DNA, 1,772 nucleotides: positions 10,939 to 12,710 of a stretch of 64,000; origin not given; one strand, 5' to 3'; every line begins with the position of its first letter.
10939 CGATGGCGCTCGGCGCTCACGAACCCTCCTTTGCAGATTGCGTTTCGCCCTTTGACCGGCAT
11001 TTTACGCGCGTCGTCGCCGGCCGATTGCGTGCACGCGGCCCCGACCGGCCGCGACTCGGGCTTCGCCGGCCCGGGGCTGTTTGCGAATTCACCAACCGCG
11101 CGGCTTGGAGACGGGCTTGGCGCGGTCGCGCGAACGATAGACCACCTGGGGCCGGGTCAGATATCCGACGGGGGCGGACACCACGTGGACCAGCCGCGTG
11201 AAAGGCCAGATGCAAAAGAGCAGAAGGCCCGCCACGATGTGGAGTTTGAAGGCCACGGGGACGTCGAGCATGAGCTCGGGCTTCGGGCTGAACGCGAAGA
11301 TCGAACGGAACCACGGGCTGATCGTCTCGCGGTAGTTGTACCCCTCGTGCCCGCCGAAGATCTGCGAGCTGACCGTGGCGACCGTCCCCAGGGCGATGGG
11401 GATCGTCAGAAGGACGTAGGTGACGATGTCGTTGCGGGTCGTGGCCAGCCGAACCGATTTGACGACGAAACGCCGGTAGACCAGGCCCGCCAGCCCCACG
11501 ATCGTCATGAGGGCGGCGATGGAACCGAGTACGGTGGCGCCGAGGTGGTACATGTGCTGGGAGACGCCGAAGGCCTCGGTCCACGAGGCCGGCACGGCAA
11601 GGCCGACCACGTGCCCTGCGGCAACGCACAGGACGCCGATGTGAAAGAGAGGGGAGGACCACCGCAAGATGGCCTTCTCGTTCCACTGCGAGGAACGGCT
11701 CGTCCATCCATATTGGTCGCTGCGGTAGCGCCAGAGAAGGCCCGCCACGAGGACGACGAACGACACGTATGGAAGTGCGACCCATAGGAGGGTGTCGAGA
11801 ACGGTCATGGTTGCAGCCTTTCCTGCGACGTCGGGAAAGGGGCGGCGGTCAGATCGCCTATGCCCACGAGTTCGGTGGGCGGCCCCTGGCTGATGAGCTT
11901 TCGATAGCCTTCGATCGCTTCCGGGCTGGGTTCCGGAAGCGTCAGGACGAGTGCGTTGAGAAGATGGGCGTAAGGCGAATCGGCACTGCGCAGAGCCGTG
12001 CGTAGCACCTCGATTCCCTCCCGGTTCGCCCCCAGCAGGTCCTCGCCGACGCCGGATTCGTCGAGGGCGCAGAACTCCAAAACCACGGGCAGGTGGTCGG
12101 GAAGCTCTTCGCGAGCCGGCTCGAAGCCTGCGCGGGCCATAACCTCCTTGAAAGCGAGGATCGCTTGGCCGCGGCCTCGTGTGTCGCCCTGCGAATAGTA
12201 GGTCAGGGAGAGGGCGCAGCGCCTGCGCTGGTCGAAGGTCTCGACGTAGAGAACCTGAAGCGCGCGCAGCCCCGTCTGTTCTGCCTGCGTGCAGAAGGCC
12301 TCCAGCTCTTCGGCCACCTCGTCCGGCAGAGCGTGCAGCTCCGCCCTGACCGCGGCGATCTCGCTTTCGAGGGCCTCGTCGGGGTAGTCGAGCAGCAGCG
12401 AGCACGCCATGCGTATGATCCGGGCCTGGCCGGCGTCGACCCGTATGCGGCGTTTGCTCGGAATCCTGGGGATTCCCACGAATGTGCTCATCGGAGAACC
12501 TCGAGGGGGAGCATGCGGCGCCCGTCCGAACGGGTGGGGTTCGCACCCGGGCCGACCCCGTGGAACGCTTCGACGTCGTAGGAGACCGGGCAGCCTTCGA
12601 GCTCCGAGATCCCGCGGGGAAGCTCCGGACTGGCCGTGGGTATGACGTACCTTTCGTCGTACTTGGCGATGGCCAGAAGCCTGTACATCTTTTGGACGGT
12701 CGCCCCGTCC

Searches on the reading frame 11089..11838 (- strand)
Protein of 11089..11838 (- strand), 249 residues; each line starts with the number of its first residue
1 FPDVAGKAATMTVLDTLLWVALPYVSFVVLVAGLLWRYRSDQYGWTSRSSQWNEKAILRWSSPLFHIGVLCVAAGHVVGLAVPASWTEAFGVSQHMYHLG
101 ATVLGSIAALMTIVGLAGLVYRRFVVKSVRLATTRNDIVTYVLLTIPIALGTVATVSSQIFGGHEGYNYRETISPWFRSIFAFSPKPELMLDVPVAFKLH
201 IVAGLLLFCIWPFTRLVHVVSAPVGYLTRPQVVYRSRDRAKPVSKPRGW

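Call 11: search_protein_families(library=pfam, proteins=[window:11089-11838:-], max_evalue=0.00001)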
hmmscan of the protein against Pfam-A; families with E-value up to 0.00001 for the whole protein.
window:11089-11838:- (249 aa): 1 family
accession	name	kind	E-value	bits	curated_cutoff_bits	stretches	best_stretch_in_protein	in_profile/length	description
PF02665.19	Nitrate_red_gam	-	2.4e-86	289.3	22.9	1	15-237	1-217/217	Nitrate reductase gamma subunit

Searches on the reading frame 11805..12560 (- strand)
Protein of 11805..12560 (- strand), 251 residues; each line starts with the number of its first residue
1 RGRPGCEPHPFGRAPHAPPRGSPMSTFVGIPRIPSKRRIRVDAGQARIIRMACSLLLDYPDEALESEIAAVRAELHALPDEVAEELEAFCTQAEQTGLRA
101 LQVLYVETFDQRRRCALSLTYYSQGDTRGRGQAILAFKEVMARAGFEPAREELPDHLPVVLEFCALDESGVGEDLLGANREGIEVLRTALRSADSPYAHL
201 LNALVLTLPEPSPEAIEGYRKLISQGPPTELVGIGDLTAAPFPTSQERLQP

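Call 11: search_protein_families(library=pfam, proteins=[window:11805-12560:-], max_evalue=0.00001)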
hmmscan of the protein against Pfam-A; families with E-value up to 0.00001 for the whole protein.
window:11805-12560:- (251 aa): 1 family
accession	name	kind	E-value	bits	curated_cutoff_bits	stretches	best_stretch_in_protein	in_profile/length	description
PF02613.20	Nitrate_red_del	-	3.9e-19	69.5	22.2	1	77-200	3-133/136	Nitrate reductase delta subunit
